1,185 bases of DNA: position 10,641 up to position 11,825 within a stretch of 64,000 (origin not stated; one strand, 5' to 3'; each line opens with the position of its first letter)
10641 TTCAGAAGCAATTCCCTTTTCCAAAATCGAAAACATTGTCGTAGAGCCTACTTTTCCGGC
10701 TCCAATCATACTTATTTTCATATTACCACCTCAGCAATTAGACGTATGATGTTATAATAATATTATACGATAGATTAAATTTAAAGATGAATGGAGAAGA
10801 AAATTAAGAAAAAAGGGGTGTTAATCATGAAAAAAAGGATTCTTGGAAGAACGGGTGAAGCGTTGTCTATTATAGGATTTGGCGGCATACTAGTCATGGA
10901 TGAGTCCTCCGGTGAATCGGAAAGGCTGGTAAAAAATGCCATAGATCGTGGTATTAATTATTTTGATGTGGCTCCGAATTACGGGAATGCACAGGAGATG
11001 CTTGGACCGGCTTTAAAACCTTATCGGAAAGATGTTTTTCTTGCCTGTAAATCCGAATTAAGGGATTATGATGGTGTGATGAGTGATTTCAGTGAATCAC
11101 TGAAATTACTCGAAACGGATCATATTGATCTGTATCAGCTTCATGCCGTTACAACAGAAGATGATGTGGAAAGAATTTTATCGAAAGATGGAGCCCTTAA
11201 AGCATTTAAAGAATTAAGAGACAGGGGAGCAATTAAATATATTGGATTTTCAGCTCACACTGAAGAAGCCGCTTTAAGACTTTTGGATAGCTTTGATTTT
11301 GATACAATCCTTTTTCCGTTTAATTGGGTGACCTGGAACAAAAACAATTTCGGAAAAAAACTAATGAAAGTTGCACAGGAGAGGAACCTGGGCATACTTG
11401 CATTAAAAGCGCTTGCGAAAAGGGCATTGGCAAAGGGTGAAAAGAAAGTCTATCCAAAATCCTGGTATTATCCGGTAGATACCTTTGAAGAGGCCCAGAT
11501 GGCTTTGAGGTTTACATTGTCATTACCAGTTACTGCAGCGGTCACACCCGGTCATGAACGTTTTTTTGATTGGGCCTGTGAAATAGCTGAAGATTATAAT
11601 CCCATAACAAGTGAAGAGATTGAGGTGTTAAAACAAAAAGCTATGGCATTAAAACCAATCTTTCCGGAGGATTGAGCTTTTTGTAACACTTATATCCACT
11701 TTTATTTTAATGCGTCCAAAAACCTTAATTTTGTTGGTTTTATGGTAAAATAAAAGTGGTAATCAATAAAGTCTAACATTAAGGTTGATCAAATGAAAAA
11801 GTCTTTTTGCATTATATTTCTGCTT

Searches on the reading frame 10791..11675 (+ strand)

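Call 15: search_protein_families(library=pfam, proteins=[window:10791-11675:+], max_evalue=0.00001)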
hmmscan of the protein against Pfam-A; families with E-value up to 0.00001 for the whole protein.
window:10791-11675:+ (294 aa): 1 family
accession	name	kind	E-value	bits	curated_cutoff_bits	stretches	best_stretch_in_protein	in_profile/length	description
PF00248.27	Aldo_ket_red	-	8e-28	97.8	24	1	40-252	18-219/291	Aldo/keto reductase family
